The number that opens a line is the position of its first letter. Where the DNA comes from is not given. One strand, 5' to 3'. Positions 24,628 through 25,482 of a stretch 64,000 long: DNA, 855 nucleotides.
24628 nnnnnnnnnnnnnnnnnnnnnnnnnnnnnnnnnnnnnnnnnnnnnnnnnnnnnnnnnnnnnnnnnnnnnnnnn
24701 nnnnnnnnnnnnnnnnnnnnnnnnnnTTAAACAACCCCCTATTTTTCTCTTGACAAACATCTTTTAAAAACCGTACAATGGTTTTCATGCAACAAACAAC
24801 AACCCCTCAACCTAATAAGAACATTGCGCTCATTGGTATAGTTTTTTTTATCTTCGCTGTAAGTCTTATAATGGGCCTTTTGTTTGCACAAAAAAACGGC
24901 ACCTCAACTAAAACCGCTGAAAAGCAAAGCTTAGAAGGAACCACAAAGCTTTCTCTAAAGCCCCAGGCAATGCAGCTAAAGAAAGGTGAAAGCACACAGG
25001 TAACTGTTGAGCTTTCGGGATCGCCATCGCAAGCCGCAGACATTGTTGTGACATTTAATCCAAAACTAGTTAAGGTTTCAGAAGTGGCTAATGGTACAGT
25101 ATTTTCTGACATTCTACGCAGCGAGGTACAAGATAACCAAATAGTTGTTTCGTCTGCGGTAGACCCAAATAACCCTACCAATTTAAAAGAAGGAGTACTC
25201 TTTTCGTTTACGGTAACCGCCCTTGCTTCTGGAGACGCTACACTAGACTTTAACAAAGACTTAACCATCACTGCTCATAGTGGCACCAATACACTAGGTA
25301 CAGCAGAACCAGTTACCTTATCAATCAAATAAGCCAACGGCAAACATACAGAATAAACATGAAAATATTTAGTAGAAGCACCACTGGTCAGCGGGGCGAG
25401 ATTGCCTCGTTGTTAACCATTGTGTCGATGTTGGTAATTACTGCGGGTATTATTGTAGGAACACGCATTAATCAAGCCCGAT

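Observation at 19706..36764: Iterated cohesin/dockerin gene array with vWA and Cys-rich payloads and no carbohydrate-active enzymes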

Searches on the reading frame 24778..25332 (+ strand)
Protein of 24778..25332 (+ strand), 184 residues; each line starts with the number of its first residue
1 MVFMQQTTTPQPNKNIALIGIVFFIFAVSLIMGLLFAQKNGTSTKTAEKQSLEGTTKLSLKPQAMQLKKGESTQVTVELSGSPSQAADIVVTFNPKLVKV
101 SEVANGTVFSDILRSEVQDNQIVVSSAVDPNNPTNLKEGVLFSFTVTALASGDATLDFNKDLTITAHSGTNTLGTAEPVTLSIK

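Call 3: search_protein_families(library=pfam, max_evalue=0.1, proteins=[window:24778-25332:+])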
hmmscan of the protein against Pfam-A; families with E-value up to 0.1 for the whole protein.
window:24778-25332:+ (184 aa): 3 families
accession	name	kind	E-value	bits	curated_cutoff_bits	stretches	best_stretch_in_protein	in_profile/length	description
PF00963.24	Cohesin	-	6.8e-06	26.8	24.1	1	68-166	11-121/139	Cohesin domain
PF02368.24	Big_2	-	0.0057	17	22.8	1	56-108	3-54/79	Bacterial Ig-like domain (group 2)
PF13273.12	DUF4064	-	0.0093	16.6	32.1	1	14-59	6-42/102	Protein of unknown function (DUF4064)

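Call 21: find_homologous_proteins(query=window:24778-25332:+, max_evalue=0.001)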
Query window:24778-25332:+ (184 aa): 17 proteins with E <= 0.001 among 193 candidates.
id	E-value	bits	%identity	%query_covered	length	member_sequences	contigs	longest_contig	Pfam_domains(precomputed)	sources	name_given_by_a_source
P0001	6.5e-108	375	100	100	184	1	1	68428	PF00963.25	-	-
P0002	1.1e-78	280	71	100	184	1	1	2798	-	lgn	-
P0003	2.0e-78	280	70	100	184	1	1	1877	-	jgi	jgi:hypothetical protein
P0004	6.9e-75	268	69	98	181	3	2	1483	-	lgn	-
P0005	8.0e-75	268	68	100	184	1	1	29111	-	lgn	-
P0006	4.2e-74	266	69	98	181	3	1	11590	-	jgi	jgi:hypothetical protein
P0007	6.1e-71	255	65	100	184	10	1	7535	-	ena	-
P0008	2.0e-70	254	66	98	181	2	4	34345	PF00963.25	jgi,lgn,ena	-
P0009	7.3e-64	232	62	98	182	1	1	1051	-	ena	-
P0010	1.7e-49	186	51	98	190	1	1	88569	-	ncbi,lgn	-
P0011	2.7e-48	182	54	86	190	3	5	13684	-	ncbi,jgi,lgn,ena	-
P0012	5.0e-46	174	48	98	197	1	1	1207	-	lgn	-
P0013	6.7e-45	171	48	98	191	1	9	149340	-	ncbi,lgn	-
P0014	7.2e-45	171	47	98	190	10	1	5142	-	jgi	jgi:hypothetical protein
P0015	1.8e-43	166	46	98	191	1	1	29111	-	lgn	-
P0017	5.1e-33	132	40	98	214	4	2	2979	PF00963.25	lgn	-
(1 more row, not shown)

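Call 35: search_solved_structures(query=window:24778-25332:+, max_evalue=1, show_alignments=1)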
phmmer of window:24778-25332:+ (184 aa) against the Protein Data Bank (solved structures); distinct sequences matched with E-value up to 1: 3.
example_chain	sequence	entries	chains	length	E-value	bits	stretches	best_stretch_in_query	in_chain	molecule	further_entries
6v3p_C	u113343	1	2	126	0.29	14.2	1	118-165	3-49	IgA FC receptor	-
1aoh_A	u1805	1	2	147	0.35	13.9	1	60-111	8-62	Cellulosomal-scaffolding protein A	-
3kcp_A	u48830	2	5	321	0.8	12.7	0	56-111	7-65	Cellulosomal-scaffolding protein A | Cellulosome anchoring protein cohesin region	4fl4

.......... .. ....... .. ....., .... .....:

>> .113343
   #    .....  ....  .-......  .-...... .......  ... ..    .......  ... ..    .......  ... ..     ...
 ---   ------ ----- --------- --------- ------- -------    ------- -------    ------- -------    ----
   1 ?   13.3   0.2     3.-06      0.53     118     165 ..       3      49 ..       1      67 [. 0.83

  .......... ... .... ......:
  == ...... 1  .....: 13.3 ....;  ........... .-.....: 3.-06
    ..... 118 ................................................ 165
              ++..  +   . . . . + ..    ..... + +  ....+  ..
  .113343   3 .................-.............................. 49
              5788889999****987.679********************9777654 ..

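Call 38: search_solved_structures(query=A1, max_evalue=1, show_alignments=1)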
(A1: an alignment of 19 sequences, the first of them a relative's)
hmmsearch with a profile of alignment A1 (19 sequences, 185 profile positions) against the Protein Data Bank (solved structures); distinct sequences matched with E-value up to 1: 5.
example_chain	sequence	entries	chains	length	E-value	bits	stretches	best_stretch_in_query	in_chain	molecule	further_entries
5lxv_A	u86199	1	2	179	0.009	18.7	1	60-111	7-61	Scaffoldin C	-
3ul4_A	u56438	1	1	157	0.017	17.7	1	61-111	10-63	Cellulosome-anchoring protein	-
1aoh_A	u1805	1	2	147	0.028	17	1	60-110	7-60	Cellulosomal-scaffolding protein A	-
5opt_U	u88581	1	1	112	0.26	13.9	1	23-83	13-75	40S ribosomal protein S33, putative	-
9u9h_A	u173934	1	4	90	0.48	13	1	3-42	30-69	Virion membrane protein OPG140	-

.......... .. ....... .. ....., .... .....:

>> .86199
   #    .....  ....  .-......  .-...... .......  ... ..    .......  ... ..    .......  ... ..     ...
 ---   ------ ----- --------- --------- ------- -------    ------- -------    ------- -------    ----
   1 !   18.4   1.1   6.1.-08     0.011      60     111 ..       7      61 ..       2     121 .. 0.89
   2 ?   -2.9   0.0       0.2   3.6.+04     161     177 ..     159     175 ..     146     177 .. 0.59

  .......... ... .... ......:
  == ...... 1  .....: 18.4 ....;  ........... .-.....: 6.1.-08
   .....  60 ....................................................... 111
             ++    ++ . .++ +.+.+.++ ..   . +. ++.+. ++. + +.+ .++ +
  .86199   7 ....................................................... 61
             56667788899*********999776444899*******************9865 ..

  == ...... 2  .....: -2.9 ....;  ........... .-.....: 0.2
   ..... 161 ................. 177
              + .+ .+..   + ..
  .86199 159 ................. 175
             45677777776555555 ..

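Call 39: find_related_loci(query=A1, collection=genome_contigs, flank=6000)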
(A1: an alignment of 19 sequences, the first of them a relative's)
Query A1 (184 aa) in genome_contigs; peptide patterns used: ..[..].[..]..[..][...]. (x = any residue, [..] = any of these).
95 stretches matched a pattern; 5 encode a relative of the query (tblastn E <= 1e-3); 3 distinct loci.
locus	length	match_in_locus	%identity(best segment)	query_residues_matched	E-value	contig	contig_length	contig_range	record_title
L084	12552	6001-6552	69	1-184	3e-85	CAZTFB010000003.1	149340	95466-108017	MAG TPA_asm: uncultured Gammaproteobacteria bacterium isolate SRP329715_co1_107 genome assembly, contig: NODE_100_length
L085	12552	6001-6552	68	1-184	1e-84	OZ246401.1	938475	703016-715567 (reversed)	MAG: uncultured Gammaproteobacteria bacterium isolate SRP278252_co2_763 genome assembly, chromosome: 1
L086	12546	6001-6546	65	3-184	6e-82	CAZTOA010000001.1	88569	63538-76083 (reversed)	MAG TPA_asm: uncultured Gammaproteobacteria bacterium isolate SRP292972_co2_75 genome assembly, contig: NODE_216_length_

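Call 43: predict_structure(alignment_id=A1)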
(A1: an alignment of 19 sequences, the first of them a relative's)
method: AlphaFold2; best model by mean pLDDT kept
length: 184 residues; sequences in the alignment: 19
mean_pLDDT: 83.7   pTM: 0.67
mean pLDDT of the five models: 83.7, 83.3, 80.6, 79.7, 76.6
residues with pLDDT >= 90: 115; 70-90: 30; 50-70: 15; < 50: 24
segments of 3 or more residues with pLDDT < 50: 1-12, 40-51
pLDDT, mean of each block of 10 residues (from residue 1): 41 61 79 62 40 82 97 97 93 98 95 95 95 90 98 96 91 94 96
secondary structure, 60 per line:
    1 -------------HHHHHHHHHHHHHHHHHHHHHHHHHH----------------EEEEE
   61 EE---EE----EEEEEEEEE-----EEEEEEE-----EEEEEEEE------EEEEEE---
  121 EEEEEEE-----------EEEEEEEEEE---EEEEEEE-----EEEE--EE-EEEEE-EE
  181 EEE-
elements in order: H14-39 E56-62 E72-80 E86-92 E98-105 E112-117 E121-127 E139-148 E152-158 E164-167 E173-177 E179-183

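Call 46: fold_search(model_id=the predicted structure, library=pdb)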
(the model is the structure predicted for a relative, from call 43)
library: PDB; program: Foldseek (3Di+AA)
matches with E <= 10: 1941; with E <= 0.001: 74
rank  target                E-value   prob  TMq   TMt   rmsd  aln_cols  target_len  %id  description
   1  5lxv_C                5.7e-09  1.00  0.58  0.61   4.1       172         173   16  Crystal structure of Ruminococcus flavefaciens scaffoldin C cohesin in complex with a dockerin from an uncharacterized (released 2016-10-19)
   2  5lxv_A                6.7e-09  1.00  0.57  0.61   4.2       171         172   15  Crystal structure of Ruminococcus flavefaciens scaffoldin C cohesin in complex with a dockerin from an uncharacterized (released 2016-10-19)
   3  6kgf_C                9.3e-09  1.00  0.59  0.72   2.8       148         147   15  Crystal structure of CaDoc0917(R16D)-CaCohA2 complex at pH 8.2 (released 2020-07-08)
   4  6kge_A                1.1e-08  1.00  0.59  0.75   2.6       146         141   16  Crystal structure of CaDoc0917(R16D)-CaCohA2 complex at pH 5.5 (released 2020-07-08)
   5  6kgc_A                1.1e-08  1.00  0.59  0.73   2.7       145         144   16  Crystal structure of CaDoc0917(R49D)-CaCohA2 complex at pH 5.4 (released 2020-07-08)
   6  6kgf_A                2.3e-08  1.00  0.57  0.72   2.8       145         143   16  Crystal structure of CaDoc0917(R16D)-CaCohA2 complex at pH 8.2 (released 2020-07-08)
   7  6kgd_A                2.4e-08  1.00  0.61  0.75   2.7       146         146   16  Crystal structure of CaDoc0917(R49D)-CaCohA2 complex at pH 8.0 (released 2020-07-08)
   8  3kcp_A                4.0e-08  1.00  0.57  0.37   3.1       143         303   17  Crystal structure of interacting Clostridium thermocellum multimodular components (released 2010-02-09)
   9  3ul4_A                8.9e-08  1.00  0.58  0.73   2.9       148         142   16  Crystal structure of Coh-OlpA(Cthe_3080)-Doc918(Cthe_0918) complex: A novel type I Cohesin-Dockerin complex from Clost (released 2012-11-28)
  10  1g1k_A                9.9e-08  1.00  0.57  0.71   3.1       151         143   12  COHESIN MODULE FROM THE CELLULOSOME OF CLOSTRIDIUM CELLULOLYTICUM (released 2000-11-22)
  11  4fl4_I                1.0e-07  1.00  0.57  0.36   3.0       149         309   15  Scaffoldin conformation and dynamics revealed by a ternary complex from the Clostridium thermocellum cellulosome (released 2012-06-27)
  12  4uyq_A                1.4e-07  1.00  0.58  0.73   2.9       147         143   11  High resolution structure of the third cohesin ScaC in complex with the ScaB dockerin with a mutation in the C-termina (released 2015-04-15)
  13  6kg8_MODEL_1_A        1.4e-07  1.00  0.59  0.69   2.9       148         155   16  Solution structure of CaCohA2 from Clostridium acetobutylicum (released 2020-07-08)
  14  4fl4_C                1.6e-07  1.00  0.53  0.33   4.6       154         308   16  Scaffoldin conformation and dynamics revealed by a ternary complex from the Clostridium thermocellum cellulosome (released 2012-06-27)
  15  4uyp_C                1.7e-07  1.00  0.59  0.72   2.6       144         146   13  High resolution structure of the third cohesin ScaC in complex with the ScaB dockerin with a mutation in the N-termina (released 2015-04-15)
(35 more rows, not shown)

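Call 57: search_protein_representatives(alignment_id=A1)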
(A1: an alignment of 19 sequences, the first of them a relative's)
Query: 19 sequences, 185 profile positions. Proteins with E-value up to 0.001 (for the whole library): 1483; up to 1e-10: 188; up to 1e-30: 54. The best 150 are listed.
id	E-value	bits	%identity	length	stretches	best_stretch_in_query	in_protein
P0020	3.5e-76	271.1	-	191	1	3-185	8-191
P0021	2.9e-65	235.5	-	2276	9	50-184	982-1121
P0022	1.4e-61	223.4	-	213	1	3-185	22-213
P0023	8.3e-59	214.4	-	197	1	2-185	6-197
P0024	2.1e-54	200.1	-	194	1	1-184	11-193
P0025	1.1e-51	191.1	-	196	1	2-185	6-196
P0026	4.1e-49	182.8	-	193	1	2-185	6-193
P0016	6.7e-48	178.9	-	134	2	120-185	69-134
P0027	1.3e-46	174.7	-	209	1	2-182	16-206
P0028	7.5e-43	162.4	-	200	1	2-184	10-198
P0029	2.8e-42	160.5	-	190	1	2-182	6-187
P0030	9.1e-42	158.9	-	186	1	9-185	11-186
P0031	3.1e-41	157.1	-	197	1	3-178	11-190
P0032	2.2e-40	154.4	-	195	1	3-185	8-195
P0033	2.9e-40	154.0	-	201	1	2-185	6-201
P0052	1.2e-35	138.9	-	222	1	6-184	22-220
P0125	6.0e-17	77.9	-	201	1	3-184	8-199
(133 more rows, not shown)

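Call 58: find_encoding_contigs(protein=P0005, flank=10000, max_places=3)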
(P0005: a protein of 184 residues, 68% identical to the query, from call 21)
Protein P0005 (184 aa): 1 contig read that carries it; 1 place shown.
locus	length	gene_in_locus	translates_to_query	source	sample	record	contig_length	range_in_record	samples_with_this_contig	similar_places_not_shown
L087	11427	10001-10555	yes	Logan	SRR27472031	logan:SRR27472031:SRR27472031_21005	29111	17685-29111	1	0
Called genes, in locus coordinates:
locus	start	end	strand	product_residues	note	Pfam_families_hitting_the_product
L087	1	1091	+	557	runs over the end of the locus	PF22148:Fervidolysin_NPro-like (faint), PF00082:Peptidase_S8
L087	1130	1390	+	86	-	-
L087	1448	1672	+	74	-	PF12728:HTH_17, PF00376:MerR, PF13411:MerR_1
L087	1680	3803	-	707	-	-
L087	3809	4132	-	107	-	-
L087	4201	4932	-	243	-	PF00462:Glutaredoxin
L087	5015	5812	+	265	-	-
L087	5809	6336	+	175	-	-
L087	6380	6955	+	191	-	-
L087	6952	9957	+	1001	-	PF00404:Dockerin_1 (faint), PF00092:VWA, PF13519:VWA_2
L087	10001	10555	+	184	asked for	-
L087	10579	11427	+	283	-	?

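Call 59: find_encoding_contigs(protein=P0022, flank=8000, max_places=3)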
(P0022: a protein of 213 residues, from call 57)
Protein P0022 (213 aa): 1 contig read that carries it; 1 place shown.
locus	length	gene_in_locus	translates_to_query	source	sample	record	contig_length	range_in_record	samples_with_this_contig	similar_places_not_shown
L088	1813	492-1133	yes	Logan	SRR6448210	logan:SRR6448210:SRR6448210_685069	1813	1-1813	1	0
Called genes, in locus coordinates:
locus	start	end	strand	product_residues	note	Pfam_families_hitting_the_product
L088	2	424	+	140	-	?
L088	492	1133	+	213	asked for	PF00963:Cohesin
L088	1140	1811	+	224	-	?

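Call 62: find_encoding_contigs(protein=P0027, flank=8000, max_places=2)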
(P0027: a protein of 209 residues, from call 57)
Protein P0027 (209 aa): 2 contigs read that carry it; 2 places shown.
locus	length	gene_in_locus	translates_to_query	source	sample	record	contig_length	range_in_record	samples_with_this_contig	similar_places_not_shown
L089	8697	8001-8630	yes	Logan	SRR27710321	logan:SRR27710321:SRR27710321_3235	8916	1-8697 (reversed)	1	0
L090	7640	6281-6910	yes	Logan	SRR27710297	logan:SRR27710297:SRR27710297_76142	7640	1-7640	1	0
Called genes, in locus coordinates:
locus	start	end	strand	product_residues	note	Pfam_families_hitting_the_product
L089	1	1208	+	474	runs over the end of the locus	?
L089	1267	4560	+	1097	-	PF00404:Dockerin_1 (weak)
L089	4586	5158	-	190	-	-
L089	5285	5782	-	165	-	PF16320:Ribosomal_L12_N, PF00542:Ribosomal_L12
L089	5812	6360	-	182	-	PF00466:Ribosomal_L10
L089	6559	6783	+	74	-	PF12728:HTH_17, PF00376:MerR, PF13411:MerR_1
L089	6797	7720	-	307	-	PF00462:Glutaredoxin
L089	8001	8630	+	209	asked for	-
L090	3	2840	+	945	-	?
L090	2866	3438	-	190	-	-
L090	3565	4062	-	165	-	PF16320:Ribosomal_L12_N, PF00542:Ribosomal_L12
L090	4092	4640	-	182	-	PF00466:Ribosomal_L10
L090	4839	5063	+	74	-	PF12728:HTH_17, PF00376:MerR, PF13411:MerR_1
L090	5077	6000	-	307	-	PF00462:Glutaredoxin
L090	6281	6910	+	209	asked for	-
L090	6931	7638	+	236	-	?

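Call 63: find_encoding_contigs(protein=P0125, flank=8000, max_places=2)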
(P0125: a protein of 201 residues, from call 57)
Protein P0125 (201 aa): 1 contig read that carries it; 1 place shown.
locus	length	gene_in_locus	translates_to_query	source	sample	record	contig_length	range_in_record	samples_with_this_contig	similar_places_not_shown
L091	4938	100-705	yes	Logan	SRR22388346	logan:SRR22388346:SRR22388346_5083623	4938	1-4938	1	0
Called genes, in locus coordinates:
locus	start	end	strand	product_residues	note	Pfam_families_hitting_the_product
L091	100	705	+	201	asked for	PF00963:Cohesin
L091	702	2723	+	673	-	-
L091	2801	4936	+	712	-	?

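Call 64: find_encoding_contigs(protein=P0021, flank=8000, max_places=2)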
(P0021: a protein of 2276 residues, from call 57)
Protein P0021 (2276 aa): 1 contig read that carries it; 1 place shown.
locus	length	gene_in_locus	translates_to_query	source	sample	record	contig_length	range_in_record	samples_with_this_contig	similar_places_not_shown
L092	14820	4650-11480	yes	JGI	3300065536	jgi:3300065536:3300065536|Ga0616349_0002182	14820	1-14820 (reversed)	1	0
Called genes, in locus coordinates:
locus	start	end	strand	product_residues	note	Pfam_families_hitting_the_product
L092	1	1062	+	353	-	?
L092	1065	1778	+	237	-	-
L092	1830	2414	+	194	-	PF00963:Cohesin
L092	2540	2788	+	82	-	-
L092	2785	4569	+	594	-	PF12891:Glyco_hydro_44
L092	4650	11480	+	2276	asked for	PF00963:Cohesin, PF17957:Big_7, PF00041:fn3 (weak), PF00963:Cohesin, PF17957:Big_7, PF00041:fn3 (weak), PF00963:Cohesin, PF00404:Dockerin_1 (weak), +2 more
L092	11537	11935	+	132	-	PF13473:Cupredoxin_1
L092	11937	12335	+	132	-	PF13473:Cupredoxin_1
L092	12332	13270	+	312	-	PF00963:Cohesin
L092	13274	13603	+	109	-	-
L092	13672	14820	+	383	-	?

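Call 70: find_encoding_contigs(protein=P0008, flank=10000, max_places=2)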
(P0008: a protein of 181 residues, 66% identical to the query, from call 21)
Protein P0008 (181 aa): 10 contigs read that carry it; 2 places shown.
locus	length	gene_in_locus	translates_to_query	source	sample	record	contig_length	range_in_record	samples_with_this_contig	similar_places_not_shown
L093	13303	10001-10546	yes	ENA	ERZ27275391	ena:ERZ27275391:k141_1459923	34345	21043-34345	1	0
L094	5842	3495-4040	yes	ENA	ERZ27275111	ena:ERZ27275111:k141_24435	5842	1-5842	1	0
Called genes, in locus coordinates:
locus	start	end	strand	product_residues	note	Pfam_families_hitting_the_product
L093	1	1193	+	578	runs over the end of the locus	PF00082:Peptidase_S8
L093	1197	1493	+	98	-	-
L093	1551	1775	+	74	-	PF12728:HTH_17, PF00376:MerR, PF13411:MerR_1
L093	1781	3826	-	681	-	-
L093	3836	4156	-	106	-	-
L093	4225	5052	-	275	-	PF00462:Glutaredoxin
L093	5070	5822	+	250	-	-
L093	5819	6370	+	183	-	-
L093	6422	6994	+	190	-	-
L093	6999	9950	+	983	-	PF00092:VWA, PF13519:VWA_2, PF00404:Dockerin_1 (faint)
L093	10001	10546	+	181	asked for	PF00963:Cohesin (weak)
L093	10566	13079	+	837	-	PF00092:VWA (weak), PF13519:VWA_2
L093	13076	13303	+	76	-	?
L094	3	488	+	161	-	?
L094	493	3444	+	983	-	PF00092:VWA, PF13519:VWA_2, PF00404:Dockerin_1 (faint)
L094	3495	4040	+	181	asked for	PF00963:Cohesin (weak)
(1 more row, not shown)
